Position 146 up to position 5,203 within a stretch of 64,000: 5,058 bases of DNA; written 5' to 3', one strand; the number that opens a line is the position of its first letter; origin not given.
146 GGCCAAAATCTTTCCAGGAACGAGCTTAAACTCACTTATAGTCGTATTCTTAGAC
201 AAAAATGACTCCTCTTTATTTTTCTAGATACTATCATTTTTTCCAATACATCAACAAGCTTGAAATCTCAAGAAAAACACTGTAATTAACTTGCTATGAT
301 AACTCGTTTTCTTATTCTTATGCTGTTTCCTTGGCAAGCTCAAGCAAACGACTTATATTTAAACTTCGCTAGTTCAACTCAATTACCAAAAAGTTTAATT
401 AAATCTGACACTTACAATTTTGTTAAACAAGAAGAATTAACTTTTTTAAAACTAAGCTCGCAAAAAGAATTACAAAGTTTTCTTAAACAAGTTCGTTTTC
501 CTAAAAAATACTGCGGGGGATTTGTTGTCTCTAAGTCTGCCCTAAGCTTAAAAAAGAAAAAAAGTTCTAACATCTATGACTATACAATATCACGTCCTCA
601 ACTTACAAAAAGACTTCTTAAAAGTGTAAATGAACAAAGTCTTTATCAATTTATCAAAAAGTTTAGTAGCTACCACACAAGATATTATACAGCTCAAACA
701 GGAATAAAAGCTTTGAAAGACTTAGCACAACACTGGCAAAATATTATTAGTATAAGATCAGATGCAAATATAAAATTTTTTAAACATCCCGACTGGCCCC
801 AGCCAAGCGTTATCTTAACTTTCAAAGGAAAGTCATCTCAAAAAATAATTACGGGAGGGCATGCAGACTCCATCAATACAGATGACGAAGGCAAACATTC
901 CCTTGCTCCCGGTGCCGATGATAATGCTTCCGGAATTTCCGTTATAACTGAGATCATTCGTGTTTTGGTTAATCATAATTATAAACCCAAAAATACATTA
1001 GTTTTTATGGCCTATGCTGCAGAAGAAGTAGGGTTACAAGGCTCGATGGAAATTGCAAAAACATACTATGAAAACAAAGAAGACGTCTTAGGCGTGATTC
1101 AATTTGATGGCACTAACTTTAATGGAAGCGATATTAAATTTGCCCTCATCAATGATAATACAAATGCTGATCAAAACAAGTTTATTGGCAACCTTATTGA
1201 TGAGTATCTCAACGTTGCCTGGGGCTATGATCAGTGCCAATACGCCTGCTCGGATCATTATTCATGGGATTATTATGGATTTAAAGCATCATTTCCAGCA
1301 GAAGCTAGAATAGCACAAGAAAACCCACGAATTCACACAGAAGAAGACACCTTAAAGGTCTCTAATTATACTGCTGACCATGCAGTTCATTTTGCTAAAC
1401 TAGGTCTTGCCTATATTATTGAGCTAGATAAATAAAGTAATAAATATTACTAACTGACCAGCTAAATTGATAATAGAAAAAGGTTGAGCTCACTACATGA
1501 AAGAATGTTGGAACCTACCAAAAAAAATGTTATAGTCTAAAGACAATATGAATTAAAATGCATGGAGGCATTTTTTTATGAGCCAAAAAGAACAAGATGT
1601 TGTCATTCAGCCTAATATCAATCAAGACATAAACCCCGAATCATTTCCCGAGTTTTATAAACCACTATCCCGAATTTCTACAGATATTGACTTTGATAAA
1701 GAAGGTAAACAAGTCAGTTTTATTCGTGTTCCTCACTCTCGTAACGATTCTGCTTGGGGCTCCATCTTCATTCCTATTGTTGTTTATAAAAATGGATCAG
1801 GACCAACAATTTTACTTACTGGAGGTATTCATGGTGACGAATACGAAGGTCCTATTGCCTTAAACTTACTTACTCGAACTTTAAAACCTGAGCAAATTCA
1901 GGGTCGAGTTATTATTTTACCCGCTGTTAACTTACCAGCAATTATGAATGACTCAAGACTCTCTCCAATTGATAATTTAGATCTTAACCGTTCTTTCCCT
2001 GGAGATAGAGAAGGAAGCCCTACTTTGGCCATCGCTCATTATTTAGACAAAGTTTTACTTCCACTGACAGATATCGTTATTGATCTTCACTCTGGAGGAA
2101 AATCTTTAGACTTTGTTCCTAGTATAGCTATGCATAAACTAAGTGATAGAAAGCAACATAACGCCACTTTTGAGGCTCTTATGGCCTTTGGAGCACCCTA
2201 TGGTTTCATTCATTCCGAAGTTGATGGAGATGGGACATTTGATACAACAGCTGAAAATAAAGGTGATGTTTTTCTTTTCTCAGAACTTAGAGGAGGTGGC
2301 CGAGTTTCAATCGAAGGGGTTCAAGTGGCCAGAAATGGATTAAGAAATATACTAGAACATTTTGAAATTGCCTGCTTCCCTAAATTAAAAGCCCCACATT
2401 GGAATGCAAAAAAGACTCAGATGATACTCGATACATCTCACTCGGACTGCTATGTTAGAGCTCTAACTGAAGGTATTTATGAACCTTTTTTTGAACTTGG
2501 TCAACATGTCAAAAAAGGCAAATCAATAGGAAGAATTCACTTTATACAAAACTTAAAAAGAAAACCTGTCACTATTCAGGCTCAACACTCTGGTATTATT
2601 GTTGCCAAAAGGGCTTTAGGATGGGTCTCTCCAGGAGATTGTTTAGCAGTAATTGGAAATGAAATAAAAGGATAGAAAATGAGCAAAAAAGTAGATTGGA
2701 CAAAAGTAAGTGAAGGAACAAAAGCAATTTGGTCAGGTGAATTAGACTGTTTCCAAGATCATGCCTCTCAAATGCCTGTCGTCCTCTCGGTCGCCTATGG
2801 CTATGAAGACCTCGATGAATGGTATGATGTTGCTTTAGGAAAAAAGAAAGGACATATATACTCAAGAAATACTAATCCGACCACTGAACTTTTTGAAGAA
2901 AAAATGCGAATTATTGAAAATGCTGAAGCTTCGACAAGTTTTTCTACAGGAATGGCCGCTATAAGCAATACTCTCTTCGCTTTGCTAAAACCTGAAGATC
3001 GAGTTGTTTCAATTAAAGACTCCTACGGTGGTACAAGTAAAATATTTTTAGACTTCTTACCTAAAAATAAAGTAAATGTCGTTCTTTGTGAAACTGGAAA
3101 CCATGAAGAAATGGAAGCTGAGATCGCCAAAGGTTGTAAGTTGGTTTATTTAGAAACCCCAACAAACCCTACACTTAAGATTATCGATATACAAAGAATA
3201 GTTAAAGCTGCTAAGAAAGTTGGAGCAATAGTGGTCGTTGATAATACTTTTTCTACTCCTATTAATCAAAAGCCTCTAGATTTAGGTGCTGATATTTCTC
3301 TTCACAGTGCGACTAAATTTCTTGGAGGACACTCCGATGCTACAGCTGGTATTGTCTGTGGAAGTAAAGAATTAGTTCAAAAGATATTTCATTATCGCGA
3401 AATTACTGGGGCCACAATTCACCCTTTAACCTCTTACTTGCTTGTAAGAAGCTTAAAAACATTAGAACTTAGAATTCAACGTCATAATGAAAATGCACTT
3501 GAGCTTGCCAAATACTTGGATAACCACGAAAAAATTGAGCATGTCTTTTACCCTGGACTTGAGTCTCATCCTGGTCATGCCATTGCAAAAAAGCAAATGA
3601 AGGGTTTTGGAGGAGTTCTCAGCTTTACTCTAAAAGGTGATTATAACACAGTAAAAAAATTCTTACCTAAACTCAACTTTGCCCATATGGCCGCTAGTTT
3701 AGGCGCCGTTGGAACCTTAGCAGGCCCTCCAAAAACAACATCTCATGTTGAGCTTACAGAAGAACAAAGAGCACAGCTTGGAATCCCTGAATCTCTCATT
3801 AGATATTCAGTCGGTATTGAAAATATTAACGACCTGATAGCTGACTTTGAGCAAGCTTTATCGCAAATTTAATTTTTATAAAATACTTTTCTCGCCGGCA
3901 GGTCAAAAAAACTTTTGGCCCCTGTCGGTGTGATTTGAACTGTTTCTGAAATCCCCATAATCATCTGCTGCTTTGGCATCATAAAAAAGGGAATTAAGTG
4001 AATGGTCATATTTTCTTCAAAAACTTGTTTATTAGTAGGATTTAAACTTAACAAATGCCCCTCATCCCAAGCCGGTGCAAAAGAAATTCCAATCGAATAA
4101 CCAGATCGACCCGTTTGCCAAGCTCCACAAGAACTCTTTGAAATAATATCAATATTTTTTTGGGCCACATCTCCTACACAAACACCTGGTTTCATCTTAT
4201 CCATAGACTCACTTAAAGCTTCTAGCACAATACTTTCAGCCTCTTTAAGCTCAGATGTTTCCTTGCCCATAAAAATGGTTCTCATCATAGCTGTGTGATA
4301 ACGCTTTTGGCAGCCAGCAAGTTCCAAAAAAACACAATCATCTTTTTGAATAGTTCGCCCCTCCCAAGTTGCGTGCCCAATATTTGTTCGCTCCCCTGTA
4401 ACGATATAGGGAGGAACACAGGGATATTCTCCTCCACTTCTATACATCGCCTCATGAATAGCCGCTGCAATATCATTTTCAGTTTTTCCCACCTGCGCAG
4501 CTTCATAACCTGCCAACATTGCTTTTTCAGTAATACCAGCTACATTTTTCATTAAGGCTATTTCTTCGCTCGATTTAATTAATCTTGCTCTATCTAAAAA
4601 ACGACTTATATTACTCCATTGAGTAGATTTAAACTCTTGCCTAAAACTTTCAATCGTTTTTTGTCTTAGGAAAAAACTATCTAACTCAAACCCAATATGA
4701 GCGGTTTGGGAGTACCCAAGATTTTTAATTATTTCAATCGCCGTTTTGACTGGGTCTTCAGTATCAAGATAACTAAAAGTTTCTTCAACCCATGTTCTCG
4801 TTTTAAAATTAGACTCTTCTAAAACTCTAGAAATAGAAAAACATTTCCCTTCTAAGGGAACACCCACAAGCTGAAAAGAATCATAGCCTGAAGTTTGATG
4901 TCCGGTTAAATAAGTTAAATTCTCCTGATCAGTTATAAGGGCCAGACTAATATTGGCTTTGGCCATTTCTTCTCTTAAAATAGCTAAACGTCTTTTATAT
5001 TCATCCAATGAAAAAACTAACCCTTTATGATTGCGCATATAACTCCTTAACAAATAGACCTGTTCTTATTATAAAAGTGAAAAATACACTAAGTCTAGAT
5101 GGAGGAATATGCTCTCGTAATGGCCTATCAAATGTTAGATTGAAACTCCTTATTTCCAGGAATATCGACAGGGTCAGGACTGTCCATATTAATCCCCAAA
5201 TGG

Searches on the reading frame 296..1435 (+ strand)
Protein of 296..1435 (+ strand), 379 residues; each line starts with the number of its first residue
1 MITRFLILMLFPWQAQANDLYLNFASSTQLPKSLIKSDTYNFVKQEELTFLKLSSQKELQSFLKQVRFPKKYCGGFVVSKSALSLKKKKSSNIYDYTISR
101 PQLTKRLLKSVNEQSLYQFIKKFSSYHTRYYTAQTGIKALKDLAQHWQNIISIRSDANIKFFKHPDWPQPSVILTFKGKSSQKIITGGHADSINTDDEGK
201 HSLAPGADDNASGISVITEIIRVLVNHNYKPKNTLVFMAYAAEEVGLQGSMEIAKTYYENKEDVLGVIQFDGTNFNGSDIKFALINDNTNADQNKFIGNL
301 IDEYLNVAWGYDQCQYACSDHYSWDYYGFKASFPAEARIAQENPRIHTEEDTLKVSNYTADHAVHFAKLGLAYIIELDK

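Call 65: search_protein_families(library=pfam, proteins=[window:296-1435:+], max_evalue=0.00001)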
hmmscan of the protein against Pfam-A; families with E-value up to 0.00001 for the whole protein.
window:296-1435:+ (379 aa): 2 families
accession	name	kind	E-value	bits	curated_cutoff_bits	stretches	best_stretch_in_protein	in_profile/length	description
PF04389.22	Peptidase_M28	-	3.3e-33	115.5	21.3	1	172-365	2-186/193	Peptidase family M28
PF01546.33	Peptidase_M20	-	1.2e-07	32.3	24.6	1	189-321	5-113/206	Peptidase family M20/M25/M40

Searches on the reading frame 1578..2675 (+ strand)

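Call 65: search_protein_families(library=pfam, proteins=[window:1578-2675:+], max_evalue=0.00001)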
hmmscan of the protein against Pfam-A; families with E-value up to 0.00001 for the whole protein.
window:1578-2675:+ (365 aa): 1 family
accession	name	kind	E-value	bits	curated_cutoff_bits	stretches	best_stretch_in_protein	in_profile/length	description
PF24827.1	AstE_AspA_cat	-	1.8e-39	135.7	25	1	75-261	2-191/192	Succinylglutamate desuccinylase/Aspartoacylase catalytic domain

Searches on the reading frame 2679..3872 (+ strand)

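Call 65: search_protein_families(library=pfam, proteins=[window:2679-3872:+], max_evalue=0.00001)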
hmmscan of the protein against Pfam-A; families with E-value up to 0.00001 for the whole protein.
window:2679-3872:+ (397 aa): 4 families
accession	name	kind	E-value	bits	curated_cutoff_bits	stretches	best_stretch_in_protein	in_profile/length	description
PF01053.26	Cys_Met_Meta_PP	-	4.4e-130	434.1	27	1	14-394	2-380/381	Cys/Met metabolism PLP-dependent enzyme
PF06838.17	Met_gamma_lyase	-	3.3e-09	36.3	24.2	1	80-236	71-246/405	Methionine gamma-lyase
PF00155.27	Aminotran_1_2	-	1.4e-08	34.8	19.7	1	69-197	52-194/361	Aminotransferase class I and II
PF00266.25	Aminotran_5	-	2.8e-07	30.3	21.5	1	141-238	126-222/371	Aminotransferase class-V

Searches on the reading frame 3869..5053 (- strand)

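Call 65: search_protein_families(library=pfam, proteins=[window:3869-5053:-], max_evalue=0.00001)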
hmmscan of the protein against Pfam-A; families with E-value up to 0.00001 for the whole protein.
window:3869-5053:- (394 aa): 2 families
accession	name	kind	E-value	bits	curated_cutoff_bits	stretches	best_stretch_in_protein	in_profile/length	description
PF00557.29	Peptidase_M24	-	1.3e-33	117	23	1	167-375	2-207/208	Metallopeptidase family M24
PF01321.24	Creatinase_N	-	1e-14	55.6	22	1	22-159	1-128/128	Creatinase/Prolidase N-terminal domain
